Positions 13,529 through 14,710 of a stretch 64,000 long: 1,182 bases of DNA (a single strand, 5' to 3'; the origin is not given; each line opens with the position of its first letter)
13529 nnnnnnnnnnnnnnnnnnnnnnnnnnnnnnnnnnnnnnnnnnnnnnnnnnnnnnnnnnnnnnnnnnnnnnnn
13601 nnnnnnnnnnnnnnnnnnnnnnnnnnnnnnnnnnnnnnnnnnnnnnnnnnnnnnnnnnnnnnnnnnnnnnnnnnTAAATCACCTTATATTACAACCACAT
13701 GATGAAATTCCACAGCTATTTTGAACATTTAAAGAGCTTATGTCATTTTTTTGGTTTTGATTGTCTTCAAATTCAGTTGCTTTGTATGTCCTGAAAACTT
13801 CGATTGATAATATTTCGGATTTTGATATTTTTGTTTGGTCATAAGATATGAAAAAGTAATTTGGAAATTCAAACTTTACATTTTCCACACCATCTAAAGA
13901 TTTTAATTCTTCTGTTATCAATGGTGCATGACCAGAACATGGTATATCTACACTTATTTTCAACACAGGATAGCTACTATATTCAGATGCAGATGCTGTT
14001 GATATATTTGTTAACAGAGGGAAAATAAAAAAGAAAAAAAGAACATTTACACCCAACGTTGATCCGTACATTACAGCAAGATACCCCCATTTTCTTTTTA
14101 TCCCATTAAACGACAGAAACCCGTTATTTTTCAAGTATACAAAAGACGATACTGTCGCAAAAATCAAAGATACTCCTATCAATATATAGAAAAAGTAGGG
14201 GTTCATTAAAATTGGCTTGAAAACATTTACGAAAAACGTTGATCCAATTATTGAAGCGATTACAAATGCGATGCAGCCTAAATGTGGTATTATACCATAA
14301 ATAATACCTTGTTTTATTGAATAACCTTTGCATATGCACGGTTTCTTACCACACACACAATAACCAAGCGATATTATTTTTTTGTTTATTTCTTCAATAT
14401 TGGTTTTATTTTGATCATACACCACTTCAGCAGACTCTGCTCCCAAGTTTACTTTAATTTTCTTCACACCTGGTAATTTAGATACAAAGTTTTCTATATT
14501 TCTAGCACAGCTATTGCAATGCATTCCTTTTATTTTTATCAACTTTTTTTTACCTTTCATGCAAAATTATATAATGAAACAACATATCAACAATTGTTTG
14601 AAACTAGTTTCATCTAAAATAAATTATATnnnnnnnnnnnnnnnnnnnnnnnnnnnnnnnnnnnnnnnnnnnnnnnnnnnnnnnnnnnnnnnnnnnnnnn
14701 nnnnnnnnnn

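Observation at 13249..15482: copA operon with unusual accessory genes: membrane-anchored wHTH (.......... loop), HMA–TM–HMA protein and a secreted Cys-rich protein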

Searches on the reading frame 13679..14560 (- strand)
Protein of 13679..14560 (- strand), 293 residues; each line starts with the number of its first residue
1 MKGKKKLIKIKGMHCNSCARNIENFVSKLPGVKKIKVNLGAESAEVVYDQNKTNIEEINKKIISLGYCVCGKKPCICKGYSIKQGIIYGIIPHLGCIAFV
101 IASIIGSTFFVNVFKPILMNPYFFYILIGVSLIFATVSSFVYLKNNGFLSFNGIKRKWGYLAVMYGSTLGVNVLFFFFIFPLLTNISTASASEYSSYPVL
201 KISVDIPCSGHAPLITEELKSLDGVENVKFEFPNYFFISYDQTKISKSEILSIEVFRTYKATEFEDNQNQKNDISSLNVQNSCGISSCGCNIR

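Call 3: search_protein_families(library=pfam, proteins=[window:13679-14560:-], max_evalue=0.1)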
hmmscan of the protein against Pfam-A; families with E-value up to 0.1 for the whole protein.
window:13679-14560:- (293 aa): 5 families
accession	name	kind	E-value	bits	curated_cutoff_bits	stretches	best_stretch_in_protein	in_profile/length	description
PF00403.32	HMA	-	1.3e-20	74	24.8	1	8-67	2-61/62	Heavy-metal-associated domain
PF19991.5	HMA_2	-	0.0025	18.2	30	0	17-65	30-78/154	Heavy metal associated domain 2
PF18167.6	Sa_NUDIX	-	0.0049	17.2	25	1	216-282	98-164/199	SMODS-associated NUDIX domain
PF11491.13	DUF3213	-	0.0083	16.7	27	1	32-73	26-67/85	Protein of unknown function (DUF3213)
PF08777.17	RRM_3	-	0.058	13.9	22.9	0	7-56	3-52/102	RNA binding motif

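Call 4: search_protein_families(library=ncbifam, proteins=[window:13679-14560:-], max_evalue=0.1)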
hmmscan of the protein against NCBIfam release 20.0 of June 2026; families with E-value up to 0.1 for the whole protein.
window:13679-14560:- (293 aa): 15 families
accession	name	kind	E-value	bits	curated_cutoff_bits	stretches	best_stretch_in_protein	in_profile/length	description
NF033794.2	chaper_CopZ_Eh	exception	1.2e-18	67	95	1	5-67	1-63/68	copper chaperone CopZ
NF033795.1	chaper_CopZ_Bs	exception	1.3e-18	67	91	1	6-69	2-65/66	copper chaperone CopZ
NF033556.1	MerTP_fusion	equivalog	1.8e-17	63.6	180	2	5-69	121-185/186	mercuric transport protein MerTP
TIGR00003.1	TIGR00003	subfamily_domain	1.4e-15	57.3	62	1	5-69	1-65/66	copper ion binding protein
NF041115.1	UxxU_metal_bind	equivalog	9.1e-13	48.2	95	1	5-67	5-67/74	metal-binding (seleno)protein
NF033781.1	chaper_CopP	exception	3.4e-10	39.9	112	1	5-69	1-64/65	copper-binding metallochaperone CopP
TIGR02052.1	MerP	equivalog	8e-10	39.1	92.55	1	8-68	27-87/92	mercury resistance system periplasmic binding protein MerP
NF047957.1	CopZ_AFE_1862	equivalog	1.4e-09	38.3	85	1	8-50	3-45/62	CopZ family metallochaperone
NF010311.1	PRK13748.1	subfamily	3.2e-09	36.2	600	1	8-69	3-63/560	mercury(II) reductase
NF008262.1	PRK11033.1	equivalog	6.7e-08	31.4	1005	1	6-69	43-104/731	zinc/cadmium/mercury/lead-transporting ATPase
NF047536.1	Cu_chaper_CsoZ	equivalog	2.8e-07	30.8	77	1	5-69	2-65/66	putative copper chaperone CsoZ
NF033775.1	P_type_ZntA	exception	1.1e-06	27.2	1240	1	7-69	51-111/732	Zn(II)/Cd(II)/Pb(II) translocating P-type ATPase ZntA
NF045683.1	MerT_CopZ_Se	exception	1.5e-06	27.9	375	1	8-68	166-226/235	MerT/CopZ fusion-like heavy metal transport selenoprotein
NF007952.0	PRK10671.1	equivalog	8.3e-05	20.9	1316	1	8-55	107-154/838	copper-exporting P-type ATPase CopA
NF033553.1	MerP_Gpos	exception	0.0003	20.6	110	1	7-69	48-111/112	mercury resistance system substrate-binding protein MerP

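Call 13: find_homologous_proteins(query=window:13679-14560:-, max_evalue=0.001)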
Query window:13679-14560:- (293 aa): 359 proteins with E <= 0.001 among 1507 candidates; the best 120 are listed.
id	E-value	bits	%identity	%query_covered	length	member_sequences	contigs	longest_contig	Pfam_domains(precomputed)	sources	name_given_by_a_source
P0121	5.2e-179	612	95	100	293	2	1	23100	PF00403.33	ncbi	ncbi:MAG: cation transporter [candidate division WOR-3 bacterium]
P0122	3.1e-158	544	83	100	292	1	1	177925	PF00403.33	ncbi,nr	ncbi:MAG: copper ion binding protein [Candidatus Aenigmarchaeota archaeon]|nr:copper ion binding pro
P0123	2.1e-116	406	70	88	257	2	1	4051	PF00403.33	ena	-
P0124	3.6e-103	363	58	95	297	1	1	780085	PF00403.33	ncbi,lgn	-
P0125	4.0e-99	350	58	100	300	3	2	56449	PF00403.33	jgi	jgi:copper ion binding protein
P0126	4.0e-97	343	56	94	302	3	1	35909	PF00403.33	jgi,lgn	jgi:copper ion binding protein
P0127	4.4e-96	340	55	100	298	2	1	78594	PF00403.33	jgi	jgi:copper ion binding protein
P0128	8.5e-96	339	56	95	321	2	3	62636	PF00403.33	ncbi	ncbi:MAG: cation transporter [Candidatus Pacearchaeota archaeon]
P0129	5.8e-92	326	53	100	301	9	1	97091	PF00403.33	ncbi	ncbi:MAG: copper ion binding protein [Candidatus Aenigmatarchaeota archaeon]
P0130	2.4e-90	321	53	100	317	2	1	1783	PF00403.33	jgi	-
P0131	7.2e-88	313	52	94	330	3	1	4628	PF00403.33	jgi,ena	-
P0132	1.3e-87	312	51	97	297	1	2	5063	PF00403.33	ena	-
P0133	7.8e-87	309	52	90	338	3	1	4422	PF00403.33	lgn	-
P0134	1.1e-86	309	50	98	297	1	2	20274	PF00403.33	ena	-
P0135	1.5e-86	308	51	96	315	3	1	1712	PF00403.33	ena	-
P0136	1.8e-86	308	49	100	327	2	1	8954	PF00403.33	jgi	-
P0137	2.3e-86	308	48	98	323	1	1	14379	PF00403.33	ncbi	-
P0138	2.7e-86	307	52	96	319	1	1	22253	PF00403.33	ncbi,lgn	ncbi:MAG: heavy-metal-associated domain-containing protein [Candidatus Pacearchaeota archaeon]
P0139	4.4e-86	307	51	92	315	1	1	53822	PF00403.33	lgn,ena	-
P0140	7.8e-86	306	49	97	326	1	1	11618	PF00403.33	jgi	jgi:copper chaperone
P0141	1.0e-85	306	53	91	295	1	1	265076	PF00403.33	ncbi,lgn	ncbi:MAG: heavy-metal-associated domain-containing protein [Candidatus Aenigmatarchaeota archaeon]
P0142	3.5e-85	304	51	95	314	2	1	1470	PF00403.33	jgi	jgi:copper chaperone CopZ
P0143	6.5e-85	303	49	95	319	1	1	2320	PF00403.33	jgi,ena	-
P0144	1.9e-84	301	51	90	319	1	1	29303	PF00403.33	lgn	-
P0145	2.1e-84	301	52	93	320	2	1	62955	PF00403.33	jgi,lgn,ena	-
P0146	3.2e-84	301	53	93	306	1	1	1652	PF00403.33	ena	-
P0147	5.8e-84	300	48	99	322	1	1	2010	PF00403.33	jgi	-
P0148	2.8e-83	298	50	93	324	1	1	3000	PF00403.33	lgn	-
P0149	3.0e-83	297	49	97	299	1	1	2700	PF00403.33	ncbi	-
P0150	4.1e-83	297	49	98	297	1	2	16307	PF00403.33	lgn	-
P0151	4.7e-83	297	51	90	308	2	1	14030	PF00403.33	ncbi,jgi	-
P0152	1.2e-82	295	51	95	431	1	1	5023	PF00403.33,PF13473.13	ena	-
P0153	1.6e-82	295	51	91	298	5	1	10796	PF00403.33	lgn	-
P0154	2.5e-82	294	50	91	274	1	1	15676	PF00403.33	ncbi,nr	ncbi:MAG: cation transporter [Candidatus Aenigmarchaeota archaeon]|nr:cation transporter [Candidatus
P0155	4.3e-82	294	52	88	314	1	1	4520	PF00403.33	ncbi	-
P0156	5.6e-82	293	51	92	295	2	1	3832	PF00403.33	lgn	-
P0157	7.0e-82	293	48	98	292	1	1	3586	PF00403.33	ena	-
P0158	9.5e-82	293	50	91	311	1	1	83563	PF00403.33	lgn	-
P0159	1.0e-81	292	47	97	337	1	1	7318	PF00403.33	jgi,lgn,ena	-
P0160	3.4e-81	291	47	99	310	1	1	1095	PF00403.33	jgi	jgi:copper ion binding protein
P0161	3.7e-81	291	49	95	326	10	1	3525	PF00403.33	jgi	jgi:copper chaperone CopZ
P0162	8.6e-81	289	49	92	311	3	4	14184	PF00403.33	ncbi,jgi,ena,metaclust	metaclust:\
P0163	9.2e-81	289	52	92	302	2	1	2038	PF00403.33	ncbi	-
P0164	1.6e-80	289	49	94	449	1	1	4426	PF00403.33,PF13473.13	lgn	-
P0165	1.7e-80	288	52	89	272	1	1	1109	PF00403.33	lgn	-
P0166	2.0e-80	288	49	88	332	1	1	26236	PF00403.33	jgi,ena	-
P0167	2.1e-80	288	48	94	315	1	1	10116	PF00403.33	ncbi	ncbi:MAG: cation transporter [Candidatus Aenigmatarchaeota archaeon]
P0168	2.2e-80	288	46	98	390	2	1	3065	PF00403.33,PF13473.13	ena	-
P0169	3.2e-80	288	48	98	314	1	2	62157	PF00403.33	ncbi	ncbi:MAG: cation transporter [Candidatus Aenigmatarchaeota archaeon]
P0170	3.3e-80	288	47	99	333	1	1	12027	PF00403.33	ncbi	-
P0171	4.1e-80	287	48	95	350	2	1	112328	PF00403.33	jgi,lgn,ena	-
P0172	4.2e-80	287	49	89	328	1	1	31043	PF00403.33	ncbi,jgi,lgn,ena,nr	ncbi:MAG: cation transporter [Nanoarchaeota archaeon]|nr:cation transporter [Nanoarchaeota archaeon]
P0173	4.8e-80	287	48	98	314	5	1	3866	PF00403.33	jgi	-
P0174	5.6e-80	287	48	93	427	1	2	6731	PF00403.33,PF13473.13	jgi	jgi:copper chaperone CopZ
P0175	9.0e-80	286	47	92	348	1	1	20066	PF00403.33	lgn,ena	-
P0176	9.9e-80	286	49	92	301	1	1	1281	PF00403.33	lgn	-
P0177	1.1e-79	286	49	95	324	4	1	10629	PF00403.33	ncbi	-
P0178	1.3e-79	286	48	98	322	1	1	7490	PF00403.33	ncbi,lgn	-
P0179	1.3e-79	286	51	88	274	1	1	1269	PF00403.33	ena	-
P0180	1.4e-79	285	48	98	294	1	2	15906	PF00403.33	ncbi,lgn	-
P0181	1.6e-79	285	47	99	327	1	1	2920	PF00403.33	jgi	-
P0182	1.7e-79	285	49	94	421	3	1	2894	PF00403.33,PF13473.13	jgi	jgi:copper chaperone CopZ/plastocyanin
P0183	1.8e-79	285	49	91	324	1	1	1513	PF00403.33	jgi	jgi:copper chaperone CopZ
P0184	2.6e-79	285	49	97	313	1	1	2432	PF00403.33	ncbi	-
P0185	5.6e-79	283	48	91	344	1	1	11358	PF00403.33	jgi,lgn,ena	-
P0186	1.9e-78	282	47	97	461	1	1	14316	PF00403.33,PF13473.13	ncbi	-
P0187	2.1e-78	282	46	100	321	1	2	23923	PF00403.33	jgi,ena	-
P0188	2.5e-78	281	49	90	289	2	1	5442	PF00403.33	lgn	-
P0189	2.8e-78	281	46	99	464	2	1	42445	PF00403.33,PF13473.13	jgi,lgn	jgi:copper chaperone CopZ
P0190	3.3e-78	281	47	94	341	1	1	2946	PF00403.33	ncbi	-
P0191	4.4e-78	281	49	90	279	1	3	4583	PF00403.33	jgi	jgi:copper ion binding protein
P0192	6.5e-78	280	47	92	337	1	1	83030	PF00403.33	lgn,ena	-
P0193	1.1e-77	279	48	94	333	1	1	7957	PF00403.33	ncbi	-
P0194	1.2e-77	279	49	89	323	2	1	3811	PF00403.33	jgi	-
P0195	1.5e-77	279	46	98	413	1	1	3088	PF00403.33,PF13473.13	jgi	jgi:copper ion binding protein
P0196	1.7e-77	279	47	90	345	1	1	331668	PF00403.33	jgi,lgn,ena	-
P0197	2.1e-77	278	47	95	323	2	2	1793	PF00403.33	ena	-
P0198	3.7e-77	277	50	89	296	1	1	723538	PF00403.33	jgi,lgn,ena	-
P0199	4.4e-77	277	47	90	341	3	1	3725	PF00403.33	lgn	-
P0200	5.0e-77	277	48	92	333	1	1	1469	PF00403.33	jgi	-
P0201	5.8e-77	277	45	98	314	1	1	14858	PF00403.33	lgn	-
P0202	1.3e-76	276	48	92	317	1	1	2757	PF00403.33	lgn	-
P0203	3.0e-76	275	46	94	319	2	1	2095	PF00403.33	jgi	jgi:copper ion binding protein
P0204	3.4e-76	274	43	97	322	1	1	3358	PF00403.33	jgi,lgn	jgi:copper ion binding protein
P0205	4.1e-76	274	47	92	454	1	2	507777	PF00403.33,PF13473.13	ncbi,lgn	-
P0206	8.6e-76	273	47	92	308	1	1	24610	PF00403.33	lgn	-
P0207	1.1e-75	273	47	98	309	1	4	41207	PF00403.33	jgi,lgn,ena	-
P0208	1.2e-75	273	43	99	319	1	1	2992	PF00403.33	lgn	-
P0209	2.2e-75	272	46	98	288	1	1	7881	PF00403.33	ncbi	ncbi:MAG: heavy-metal-associated domain-containing protein [Candidatus Woesearchaeota archaeon]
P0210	6.2e-75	270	50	89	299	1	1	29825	PF00403.33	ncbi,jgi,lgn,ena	-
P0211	8.7e-75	270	45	99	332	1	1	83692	PF19803.5,PF00403.33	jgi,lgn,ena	-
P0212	8.9e-75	270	42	88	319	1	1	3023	PF00403.33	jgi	jgi:copper chaperone CopZ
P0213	1.1e-74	269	48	87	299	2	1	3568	PF00403.33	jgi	-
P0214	1.3e-74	269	46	87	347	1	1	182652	PF00403.33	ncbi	ncbi:MAG: heavy-metal-associated domain-containing protein [Candidatus Diapherotrites archaeon]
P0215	1.4e-74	269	45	95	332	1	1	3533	PF00403.33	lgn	-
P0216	1.5e-74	269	47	93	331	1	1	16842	PF00403.33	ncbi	-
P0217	2.0e-74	269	47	96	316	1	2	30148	PF00403.33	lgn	-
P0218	2.3e-74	268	46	95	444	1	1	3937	PF00403.33,PF13473.13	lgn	-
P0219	2.5e-74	268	43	98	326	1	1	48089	PF00403.33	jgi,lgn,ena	-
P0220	3.1e-74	268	43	97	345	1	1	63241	PF00403.33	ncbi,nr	ncbi:MAG: cation transporter [Candidatus Micrarchaeota archaeon]|nr:cation transporter [Candidatus M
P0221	3.4e-74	268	48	98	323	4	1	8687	PF00403.33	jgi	-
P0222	5.2e-74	267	48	88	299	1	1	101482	PF00403.33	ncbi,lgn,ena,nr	ncbi:MAG: heavy-metal-associated domain-containing protein [Candidatus Aenigmarchaeota archaeon]|nr:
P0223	1.1e-73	266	43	94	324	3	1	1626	PF00403.33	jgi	-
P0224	1.4e-73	266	46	98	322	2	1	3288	PF00403.33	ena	-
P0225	1.5e-73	266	48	88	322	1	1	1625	PF00403.33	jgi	-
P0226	1.6e-73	266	45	99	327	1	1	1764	PF00403.33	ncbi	-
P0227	2.3e-73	265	46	95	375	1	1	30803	PF00403.33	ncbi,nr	ncbi:cation transporter [archaeon]|nr:cation transporter [archaeon]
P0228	2.7e-73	265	47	90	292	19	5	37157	PF00403.33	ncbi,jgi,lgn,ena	-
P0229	3.4e-73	264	42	89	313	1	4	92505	PF00403.33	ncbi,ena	-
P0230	9.1e-73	263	45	95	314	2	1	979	PF00403.33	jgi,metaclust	metaclust:\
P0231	1.1e-72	263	51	87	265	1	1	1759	PF00403.33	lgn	-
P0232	2.0e-72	262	45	98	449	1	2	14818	PF00403.33,PF13473.13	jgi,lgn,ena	jgi:copper chaperone CopZ/uncharacterized membrane protein YagU involved in acid resistance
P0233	2.4e-72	262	44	96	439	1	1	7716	PF00403.33,PF13473.13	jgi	jgi:copper chaperone CopZ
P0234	4.5e-72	261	44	94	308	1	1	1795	PF00403.33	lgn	-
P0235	6.2e-72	260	46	88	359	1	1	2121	PF00403.33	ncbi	ncbi:MAG: cation transporter [archaeon]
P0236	8.5e-72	260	43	95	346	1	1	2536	PF00403.33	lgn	-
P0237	9.0e-72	260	48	88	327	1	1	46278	PF00403.33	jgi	jgi:copper chaperone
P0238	1.4e-71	259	43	91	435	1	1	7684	PF00403.33,PF13473.13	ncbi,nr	ncbi:MAG: cation transporter [Candidatus Aenigmarchaeota archaeon]|nr:cation transporter [Candidatus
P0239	1.5e-71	259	44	98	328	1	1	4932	PF00403.33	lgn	-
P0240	2.3e-71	258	46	92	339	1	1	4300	PF00403.33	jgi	-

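Call 25: predict_structure(alignment_id=A2)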
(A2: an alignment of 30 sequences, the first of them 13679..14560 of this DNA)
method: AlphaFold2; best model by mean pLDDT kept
length: 293 residues; sequences in the alignment: 30
mean_pLDDT: 80.1   pTM: 0.59
mean pLDDT of the five models: 80.1, 79.3, 78.4, 76.9, 76.7
residues with pLDDT >= 90: 119; 70-90: 102; 50-70: 45; < 50: 27
segments of 3 or more residues with pLDDT < 50: 267-293
pLDDT, mean of each block of 10 residues (from residue 1): 87 89 96 94 95 94 88 57 67 69 67 78 85 88 90 90 86 81 68 72 88 89 93 92 95 93 68 37 40 37
secondary structure, 60 per line:
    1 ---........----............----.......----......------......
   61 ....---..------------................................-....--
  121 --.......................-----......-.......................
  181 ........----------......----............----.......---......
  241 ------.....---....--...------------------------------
elements in order: E4-11 H16-27 E32-38 E43-48 H55-64 H82-113 H115-118 H123-145 H151-156 H158-188 E199-204 H209-220 E225-231 E235-240 H247-251 H255-258 E261-263

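Call 59: fold_search(model_id=the predicted structure, library=pdb)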
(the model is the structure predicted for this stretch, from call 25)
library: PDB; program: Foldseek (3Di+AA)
matches with E <= 10: 745; with E <= 0.001: 26
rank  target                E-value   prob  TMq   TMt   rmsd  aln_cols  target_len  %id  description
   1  1p6t_MODEL_1_A        7.6e-06  1.00  0.23  0.43  28.8       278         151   15  Structure characterization of the water soluble region of P-type ATPase CopA from Bacillus subtilis (released 2003-12-16)
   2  2qif_A                1.1e-05  1.00  0.23  0.95   0.5        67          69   33  Crystal structure of a metallochaperone with a tetranuclear Cu(I) cluster (released 2008-07-08)
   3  2rml_MODEL_1_A        3.1e-05  1.00  0.22  0.42  28.9       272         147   15  Solution structure of the N-terminal soluble domains of Bacillus subtilis CopA (released 2008-02-26)
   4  2qif_B                4.9e-05  1.00  0.23  0.96   0.6        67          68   33  Crystal structure of a metallochaperone with a tetranuclear Cu(I) cluster (released 2008-07-08)
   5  6ff2_A                7.9e-05  1.00  0.22  0.95   0.7        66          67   27  CopZ metallochaperone (released 2019-01-30)
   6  1oq3_MODEL_1_A        8.8e-05  1.00  0.22  0.78   3.7        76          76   36  A core mutation affecting the folding properties of a soluble domain of the ATPase protein CopA from Bacillus  (released 2003-09-16)
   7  2aw0_MODEL_1_A        1.8e-04  1.00  0.22  0.88   0.7        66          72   39  FOURTH METAL-BINDING DOMAIN OF THE MENKES COPPER-TRANSPORTING ATPASE, NMR, 20 STRUCTURES (released 1998-01-14)
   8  2l3m_MODEL_1_A        2.0e-04  1.00  0.22  0.90   0.7        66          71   32  Solution structure of the putative copper-ion-binding protein from Bacillus anthracis str. Ames (released 2011-01-12)
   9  1cpz_MODEL_1_A        2.0e-04  1.00  0.21  0.87   1.0        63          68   41  COPPER CHAPERONE OF ENTEROCOCCUS HIRAE (APO-FORM) (released 1999-05-11)
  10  3dxs                  2.4e-04  1.00  0.22  0.86   0.6        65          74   31  Crystal structure of a copper binding domain from HMA7, a P-type ATPase (released 2009-08-11)
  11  7si3                  2.5e-04  1.00  0.22  0.08  25.4       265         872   11  Consensus structure of ATP7B (released 2022-03-16)
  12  1kqk_MODEL_1_A        3.4e-04  1.00  0.23  0.81   0.8        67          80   30  Solution Structure of the N-terminal Domain of a Potential Copper-translocating P-type ATPase from Bacillus su (released 2002-04-17)
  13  3cjk_B                3.6e-04  1.00  0.22  0.84   0.8        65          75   32  Crystal structure of the adduct HAH1-Cd(II)-MNK1. (released 2008-12-30)
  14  2ofg_MODEL_1_X        3.6e-04  1.00  0.22  0.58   8.6        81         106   27  Solution structure of the n-terminal domain of the zinc(II) ATPase ziaa in its apo form (released 2007-12-18)
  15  1afi_MODEL_1_A        3.8e-04  1.00  0.21  0.76   3.4        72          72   25  STRUCTURE OF THE REDUCED FORM OF MERP, THE PERIPLASMIC PROTEIN FROM THE BACTERIAL MERCURY DETOXIFICATION SYSTE (released 1997-07-23)
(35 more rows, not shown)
